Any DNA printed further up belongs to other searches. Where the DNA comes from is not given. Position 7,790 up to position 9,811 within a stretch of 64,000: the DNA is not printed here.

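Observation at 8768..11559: Candidate gene-conversion tract between the inverted paralogs ALP1 and LYP1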

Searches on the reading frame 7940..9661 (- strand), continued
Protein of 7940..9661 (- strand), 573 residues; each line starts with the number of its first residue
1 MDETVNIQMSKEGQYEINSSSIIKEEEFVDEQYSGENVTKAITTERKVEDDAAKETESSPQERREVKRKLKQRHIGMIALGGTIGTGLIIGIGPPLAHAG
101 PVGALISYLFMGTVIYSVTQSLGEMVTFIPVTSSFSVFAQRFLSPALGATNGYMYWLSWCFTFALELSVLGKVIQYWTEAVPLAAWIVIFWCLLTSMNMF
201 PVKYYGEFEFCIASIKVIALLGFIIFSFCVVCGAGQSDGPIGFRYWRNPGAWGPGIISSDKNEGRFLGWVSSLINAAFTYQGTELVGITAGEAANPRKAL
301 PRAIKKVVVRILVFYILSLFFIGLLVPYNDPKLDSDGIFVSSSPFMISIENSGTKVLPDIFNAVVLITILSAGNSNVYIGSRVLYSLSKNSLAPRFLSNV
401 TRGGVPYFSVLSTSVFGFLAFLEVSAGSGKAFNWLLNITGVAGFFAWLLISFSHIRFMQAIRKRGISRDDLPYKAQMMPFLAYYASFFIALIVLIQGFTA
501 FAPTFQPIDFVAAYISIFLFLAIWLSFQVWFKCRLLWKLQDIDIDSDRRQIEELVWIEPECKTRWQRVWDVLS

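Call 11: list_cluster_members(proteins=[P0001, P0002, P0003, P0004])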
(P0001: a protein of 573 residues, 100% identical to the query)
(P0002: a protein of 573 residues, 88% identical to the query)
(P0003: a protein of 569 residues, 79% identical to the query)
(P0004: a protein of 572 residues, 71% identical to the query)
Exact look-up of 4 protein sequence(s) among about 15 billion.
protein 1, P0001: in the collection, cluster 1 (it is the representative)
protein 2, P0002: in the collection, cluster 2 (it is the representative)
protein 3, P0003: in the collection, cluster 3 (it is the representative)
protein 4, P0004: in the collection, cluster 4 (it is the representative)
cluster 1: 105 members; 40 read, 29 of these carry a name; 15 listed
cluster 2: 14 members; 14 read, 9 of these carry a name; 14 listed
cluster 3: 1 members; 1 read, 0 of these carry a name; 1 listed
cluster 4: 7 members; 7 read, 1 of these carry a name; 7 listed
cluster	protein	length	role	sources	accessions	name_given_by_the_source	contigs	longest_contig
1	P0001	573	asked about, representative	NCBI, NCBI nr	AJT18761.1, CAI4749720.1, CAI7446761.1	Alp1p [Saccharomyces cerevisiae YJM1304]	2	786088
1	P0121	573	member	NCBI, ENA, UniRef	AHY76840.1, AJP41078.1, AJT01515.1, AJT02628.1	AQG_2a_G0044880.mRNA.1.CDS.1 [Saccharomyces cerevisiae] | Alp1p n=3 Tax=Saccharomyces TaxID=4930 RepID=C7GP93_YEAS2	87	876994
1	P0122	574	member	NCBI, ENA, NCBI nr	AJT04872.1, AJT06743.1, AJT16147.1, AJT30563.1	Basic amino-acid permease [Saccharomyces cerevisiae] | Alp1p [Saccharomyces cerevisiae YJM428]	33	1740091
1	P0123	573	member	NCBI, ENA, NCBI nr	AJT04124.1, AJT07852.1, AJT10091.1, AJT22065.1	Alp1p [Saccharomyces cerevisiae YJM1573] | Alp1p [Saccharomyces cerevisiae YJM320]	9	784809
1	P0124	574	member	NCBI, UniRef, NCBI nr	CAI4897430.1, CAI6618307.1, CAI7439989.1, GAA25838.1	CLL_collapsed_G0044650.mRNA.1.CDS.1 [Saccharomyces cerevisiae] | K7_Alp1p n=1 Tax=Saccharomyces cerevisiae (strain Kyokai no. 7 / NBRC 101557) ... | CLL_HP2_G0038660.mRNA.1.CDS.1 [Saccharomyces cerevisiae]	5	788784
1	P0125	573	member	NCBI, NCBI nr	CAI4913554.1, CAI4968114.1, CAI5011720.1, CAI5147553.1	AVN_HP_G0112220.mRNA.1.CDS.1 [Saccharomyces cerevisiae] | ANL_HP_G0189410.mRNA.1.CDS.1 [Saccharomyces cerevisiae]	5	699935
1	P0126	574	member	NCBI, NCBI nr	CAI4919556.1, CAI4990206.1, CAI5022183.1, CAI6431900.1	CGH_3_HP_G0024620.mRNA.1.CDS.1 [Saccharomyces cerevisiae]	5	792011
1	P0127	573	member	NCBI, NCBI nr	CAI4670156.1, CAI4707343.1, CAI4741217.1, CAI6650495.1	ASN_HP2_G0042540.mRNA.1.CDS.1 [Saccharomyces cerevisiae] | BGP_1a_G0044110.mRNA.1.CDS.1 [Saccharomyces cerevisiae]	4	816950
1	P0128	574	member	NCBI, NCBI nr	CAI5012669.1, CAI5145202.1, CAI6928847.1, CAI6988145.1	unnamed protein product [Saccharomyces cerevisiae] | BTE_HP_G0068050.mRNA.1.CDS.1 [Saccharomyces cerevisiae]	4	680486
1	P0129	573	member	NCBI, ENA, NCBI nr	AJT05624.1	Alp1p [Saccharomyces cerevisiae YJM451]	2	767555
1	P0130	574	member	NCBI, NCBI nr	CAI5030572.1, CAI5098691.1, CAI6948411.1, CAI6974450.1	ATV_HP_G0038200.mRNA.1.CDS.1 [Saccharomyces cerevisiae] | ATV_HP_G0013550.mRNA.1.CDS.1 [Saccharomyces cerevisiae]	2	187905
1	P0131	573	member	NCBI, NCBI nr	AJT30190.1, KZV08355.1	Alp1p [Saccharomyces cerevisiae YJM1450]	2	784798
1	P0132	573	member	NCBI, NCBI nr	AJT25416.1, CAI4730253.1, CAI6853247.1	ADE_G0043870.mRNA.1.CDS.1 [Saccharomyces cerevisiae] | Alp1p [Saccharomyces cerevisiae YJM1399]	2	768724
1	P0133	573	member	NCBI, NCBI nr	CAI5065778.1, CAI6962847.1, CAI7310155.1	BEM_collapsed_G0046160.mRNA.1.CDS.1 [Saccharomyces cerevisiae] | BEM_HP_G0052220.mRNA.1.CDS.1 [Saccharomyces cerevisiae]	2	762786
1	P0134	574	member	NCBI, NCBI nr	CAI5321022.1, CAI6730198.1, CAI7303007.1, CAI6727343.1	ASB_HP2_G0044410.mRNA.1.CDS.1 [Saccharomyces cerevisiae]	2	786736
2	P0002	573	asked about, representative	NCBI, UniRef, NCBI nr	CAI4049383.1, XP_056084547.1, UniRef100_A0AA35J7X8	arginine permease ALP1 SKDI_14G0630 [Saccharomyces kudriavzevii IFO 1802] | Amino acid permease/ SLC12A domain-containing protein n=1 Tax=Saccharomyces kudriavzevii ... | uncharacterized protein SKDI_14G0630 [Saccharomyces kudriavzevii IFO 1802]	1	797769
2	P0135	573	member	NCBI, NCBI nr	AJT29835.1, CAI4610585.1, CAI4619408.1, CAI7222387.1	BMC_2a_G0044480.mRNA.1.CDS.1 [Saccharomyces cerevisiae] | Alp1p [Saccharomyces cerevisiae YJM1447]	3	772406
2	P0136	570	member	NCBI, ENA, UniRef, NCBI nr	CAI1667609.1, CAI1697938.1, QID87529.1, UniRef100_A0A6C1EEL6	hypothetical protein SEUBUCD646_0N00660 [Saccharomyces eubayanus] | Basic amino-acid permease n=2 Tax=Saccharomyces TaxID=4930 RepID=A0A6C1EEL6_SACPS | Basic amino-acid permease [Saccharomyces pastorianus]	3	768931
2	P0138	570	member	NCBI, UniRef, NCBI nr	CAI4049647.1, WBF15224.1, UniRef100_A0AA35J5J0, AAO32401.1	hypothetical protein N7582_004718 [Saccharomyces uvarum] | Amino acid permease/ SLC12A domain-containing protein n=2 Tax=Saccharomyces TaxID=4930 ... | ALP1 [Saccharomyces bayanus]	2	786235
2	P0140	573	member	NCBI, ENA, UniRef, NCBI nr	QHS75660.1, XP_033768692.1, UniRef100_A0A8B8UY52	arginine permease ALP1 [Saccharomyces paradoxus] | Arginine permease ALP1 n=1 Tax=Saccharomyces paradoxus TaxID=27291 RepID=A0A8B8UY52_SACPA | Alp1 [Saccharomyces paradoxus]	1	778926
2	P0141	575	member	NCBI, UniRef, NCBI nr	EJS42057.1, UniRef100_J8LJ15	alp1p [Saccharomyces arboricola H-6] | Alp1p n=1 Tax=Saccharomyces arboricola (strain H-6 / AS 2.3317 / CBS 10644) TaxID=1160507 ...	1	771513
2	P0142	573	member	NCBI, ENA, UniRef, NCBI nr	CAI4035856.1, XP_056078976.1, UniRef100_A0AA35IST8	hypothetical protein SMKI_14G0650 [Saccharomyces mikatae IFO 1815] | Amino acid permease/ SLC12A domain-containing protein n=1 Tax=Saccharomyces mikatae IFO ... | uncharacterized protein SMKI_14G0650 [Saccharomyces mikatae IFO 1815]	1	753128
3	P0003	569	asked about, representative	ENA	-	-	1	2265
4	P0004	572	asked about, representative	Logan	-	-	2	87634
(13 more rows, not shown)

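Call 12: find_encoding_contigs(protein=P0140, flank=6000, max_places=2)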
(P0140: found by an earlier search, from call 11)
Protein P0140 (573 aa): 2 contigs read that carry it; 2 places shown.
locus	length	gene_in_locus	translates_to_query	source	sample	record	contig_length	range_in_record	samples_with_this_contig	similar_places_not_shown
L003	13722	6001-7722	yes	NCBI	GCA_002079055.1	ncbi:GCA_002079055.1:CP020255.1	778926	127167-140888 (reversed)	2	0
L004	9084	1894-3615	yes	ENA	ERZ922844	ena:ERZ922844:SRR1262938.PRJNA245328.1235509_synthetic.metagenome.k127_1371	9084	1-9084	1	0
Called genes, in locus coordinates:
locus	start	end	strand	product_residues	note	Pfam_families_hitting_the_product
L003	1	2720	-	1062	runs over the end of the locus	PF00613:PI3Ka (weak), PF21245:PI4KB-PIK1_PIK, PF11522:Pik1, PF00454:PI3_PI4_kinase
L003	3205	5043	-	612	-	PF00324:AA_permease, PF13520:AA_permease_2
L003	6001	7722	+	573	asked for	PF13520:AA_permease_2, PF00324:AA_permease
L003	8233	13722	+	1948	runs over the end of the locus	PF06371:Drf_GBD, PF06367:Drf_FH3, PF02181:FH2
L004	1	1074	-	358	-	?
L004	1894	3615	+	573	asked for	PF13520:AA_permease_2, PF00324:AA_permease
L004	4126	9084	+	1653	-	?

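Call 13: find_encoding_contigs(protein=P0142, flank=6000, max_places=2)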
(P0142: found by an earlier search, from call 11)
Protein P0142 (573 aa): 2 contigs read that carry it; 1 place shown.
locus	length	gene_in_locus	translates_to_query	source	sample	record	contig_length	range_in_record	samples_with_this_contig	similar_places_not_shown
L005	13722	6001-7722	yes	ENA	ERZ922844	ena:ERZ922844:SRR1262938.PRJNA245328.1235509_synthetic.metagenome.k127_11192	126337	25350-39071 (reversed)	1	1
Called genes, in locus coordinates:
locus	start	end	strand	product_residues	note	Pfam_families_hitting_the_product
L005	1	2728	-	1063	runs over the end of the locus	PF00613:PI3Ka (weak), PF21245:PI4KB-PIK1_PIK, PF11522:Pik1, PF00454:PI3_PI4_kinase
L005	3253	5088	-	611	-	PF00324:AA_permease, PF13520:AA_permease_2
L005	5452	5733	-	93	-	-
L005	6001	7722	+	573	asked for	PF13520:AA_permease_2, PF00324:AA_permease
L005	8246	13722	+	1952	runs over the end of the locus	PF06371:Drf_GBD, PF06367:Drf_FH3, PF02181:FH2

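Call 14: find_encoding_contigs(protein=P0141, flank=6000, max_places=2)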
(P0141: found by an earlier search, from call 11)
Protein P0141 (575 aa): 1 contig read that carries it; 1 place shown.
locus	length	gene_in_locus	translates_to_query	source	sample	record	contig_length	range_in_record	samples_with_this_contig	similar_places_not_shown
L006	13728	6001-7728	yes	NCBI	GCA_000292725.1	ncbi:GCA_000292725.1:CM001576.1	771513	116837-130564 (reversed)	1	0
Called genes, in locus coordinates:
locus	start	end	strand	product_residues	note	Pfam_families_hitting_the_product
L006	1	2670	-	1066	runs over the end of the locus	PF00613:PI3Ka (weak), PF21245:PI4KB-PIK1_PIK (weak), PF11522:Pik1, PF00454:PI3_PI4_kinase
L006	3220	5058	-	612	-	PF00324:AA_permease, PF13520:AA_permease_2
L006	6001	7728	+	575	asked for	PF00324:AA_permease, PF13520:AA_permease_2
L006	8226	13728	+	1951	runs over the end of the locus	-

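Call 15: find_encoding_contigs(protein=P0138, flank=6000, max_places=1)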
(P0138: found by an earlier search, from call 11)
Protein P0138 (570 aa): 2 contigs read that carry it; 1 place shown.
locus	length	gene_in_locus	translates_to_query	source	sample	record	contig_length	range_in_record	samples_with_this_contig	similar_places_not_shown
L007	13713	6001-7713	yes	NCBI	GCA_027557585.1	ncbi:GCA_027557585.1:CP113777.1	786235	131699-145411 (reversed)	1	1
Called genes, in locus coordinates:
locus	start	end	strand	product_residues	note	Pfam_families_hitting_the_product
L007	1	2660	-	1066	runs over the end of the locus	PF00613:PI3Ka (weak), PF21245:PI4KB-PIK1_PIK (weak), PF11522:Pik1, PF00454:PI3_PI4_kinase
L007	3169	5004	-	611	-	PF00324:AA_permease, PF13520:AA_permease_2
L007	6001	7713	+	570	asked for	PF00324:AA_permease, PF13520:AA_permease_2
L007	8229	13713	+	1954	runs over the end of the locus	-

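Call 16: find_encoding_contigs(protein=P0136, flank=6000, max_places=1)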
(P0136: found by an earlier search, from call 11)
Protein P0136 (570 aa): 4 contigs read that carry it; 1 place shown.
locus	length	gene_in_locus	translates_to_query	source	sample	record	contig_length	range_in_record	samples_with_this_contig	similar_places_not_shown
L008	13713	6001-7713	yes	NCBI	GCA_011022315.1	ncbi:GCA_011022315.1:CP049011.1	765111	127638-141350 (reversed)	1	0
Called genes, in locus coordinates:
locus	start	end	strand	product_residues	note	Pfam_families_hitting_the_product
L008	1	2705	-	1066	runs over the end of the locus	PF00613:PI3Ka (weak), PF21245:PI4KB-PIK1_PIK (weak), PF11522:Pik1, PF00454:PI3_PI4_kinase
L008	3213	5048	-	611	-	PF00324:AA_permease, PF13520:AA_permease_2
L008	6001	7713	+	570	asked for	PF00324:AA_permease, PF13520:AA_permease_2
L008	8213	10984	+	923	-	PF06371:Drf_GBD, PF06367:Drf_FH3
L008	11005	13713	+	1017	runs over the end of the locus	-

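Call 17: find_encoding_contigs(protein=P0135, flank=6000, max_places=1)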
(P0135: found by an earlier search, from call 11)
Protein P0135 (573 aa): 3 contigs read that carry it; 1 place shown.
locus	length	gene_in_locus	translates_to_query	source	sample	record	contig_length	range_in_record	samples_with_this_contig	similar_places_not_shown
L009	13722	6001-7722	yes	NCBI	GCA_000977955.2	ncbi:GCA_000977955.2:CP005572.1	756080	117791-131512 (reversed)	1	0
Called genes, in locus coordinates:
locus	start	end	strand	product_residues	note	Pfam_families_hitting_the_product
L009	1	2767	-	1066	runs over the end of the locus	PF00613:PI3Ka (weak), PF21245:PI4KB-PIK1_PIK, PF11522:Pik1, PF00454:PI3_PI4_kinase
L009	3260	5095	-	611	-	PF00324:AA_permease, PF13520:AA_permease_2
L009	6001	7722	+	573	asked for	PF13520:AA_permease_2, PF00324:AA_permease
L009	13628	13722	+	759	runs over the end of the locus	PF06428:Sec2p, PF25555:RAB3A-like_C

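Call 22: find_encoding_contigs(protein=P0006, flank=1500, max_places=1)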
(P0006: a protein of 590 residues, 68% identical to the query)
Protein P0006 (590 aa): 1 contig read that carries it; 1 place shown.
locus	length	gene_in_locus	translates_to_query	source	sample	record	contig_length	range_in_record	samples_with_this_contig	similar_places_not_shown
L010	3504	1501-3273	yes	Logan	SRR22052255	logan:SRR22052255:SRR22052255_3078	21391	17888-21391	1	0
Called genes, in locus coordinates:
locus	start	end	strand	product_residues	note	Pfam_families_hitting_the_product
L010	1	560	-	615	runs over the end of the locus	PF06218:NPR2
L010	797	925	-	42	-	-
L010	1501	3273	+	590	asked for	PF00324:AA_permease, PF13520:AA_permease_2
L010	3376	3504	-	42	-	?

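Call 23: find_encoding_contigs(protein=P0004, flank=6000, max_places=1)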
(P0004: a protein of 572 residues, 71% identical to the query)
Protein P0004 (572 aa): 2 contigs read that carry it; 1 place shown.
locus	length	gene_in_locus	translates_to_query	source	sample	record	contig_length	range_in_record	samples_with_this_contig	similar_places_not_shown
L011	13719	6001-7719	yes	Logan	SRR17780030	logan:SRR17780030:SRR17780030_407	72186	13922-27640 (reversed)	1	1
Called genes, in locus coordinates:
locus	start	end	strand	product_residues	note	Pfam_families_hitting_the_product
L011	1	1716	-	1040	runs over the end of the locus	PF00613:PI3Ka, PF21245:PI4KB-PIK1_PIK (weak), PF11522:Pik1, PF00454:PI3_PI4_kinase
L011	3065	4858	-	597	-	PF00324:AA_permease, PF13520:AA_permease_2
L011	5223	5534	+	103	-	-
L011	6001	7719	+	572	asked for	PF13520:AA_permease_2, PF00324:AA_permease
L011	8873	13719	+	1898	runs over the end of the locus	PF06371:Drf_GBD, PF06367:Drf_FH3, PF02181:FH2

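Call 24: find_encoding_contigs(protein=P0011, flank=6000, max_places=1)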
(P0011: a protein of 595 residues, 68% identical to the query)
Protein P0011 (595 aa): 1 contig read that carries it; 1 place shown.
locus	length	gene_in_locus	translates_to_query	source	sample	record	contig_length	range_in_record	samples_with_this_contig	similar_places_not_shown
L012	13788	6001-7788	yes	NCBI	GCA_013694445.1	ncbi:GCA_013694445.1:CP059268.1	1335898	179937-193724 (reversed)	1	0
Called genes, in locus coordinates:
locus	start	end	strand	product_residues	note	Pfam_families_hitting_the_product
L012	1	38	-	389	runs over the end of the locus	PF09139:Tam41_Mmp37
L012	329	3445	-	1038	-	PF00613:PI3Ka, PF21245:PI4KB-PIK1_PIK, PF11522:Pik1, PF00454:PI3_PI4_kinase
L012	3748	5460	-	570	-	PF00324:AA_permease, PF13520:AA_permease_2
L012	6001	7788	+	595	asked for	PF00324:AA_permease, PF13520:AA_permease_2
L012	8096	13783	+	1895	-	PF06371:Drf_GBD, PF06367:Drf_FH3, PF02181:FH2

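Call 25: find_encoding_contigs(protein=P0030, flank=6000, max_places=1)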
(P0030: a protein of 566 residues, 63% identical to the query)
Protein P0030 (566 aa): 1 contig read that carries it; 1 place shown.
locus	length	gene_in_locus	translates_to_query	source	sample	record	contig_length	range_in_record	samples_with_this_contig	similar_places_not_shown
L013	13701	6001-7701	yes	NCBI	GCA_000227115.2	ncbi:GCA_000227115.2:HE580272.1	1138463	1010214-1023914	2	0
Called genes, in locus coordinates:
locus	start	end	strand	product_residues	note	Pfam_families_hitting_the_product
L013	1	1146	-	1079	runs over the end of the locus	PF21245:PI4KB-PIK1_PIK, PF11522:Pik1, PF00454:PI3_PI4_kinase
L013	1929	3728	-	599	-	PF00324:AA_permease, PF13520:AA_permease_2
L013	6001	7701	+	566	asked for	PF00324:AA_permease, PF13520:AA_permease_2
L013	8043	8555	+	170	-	PF00324:AA_permease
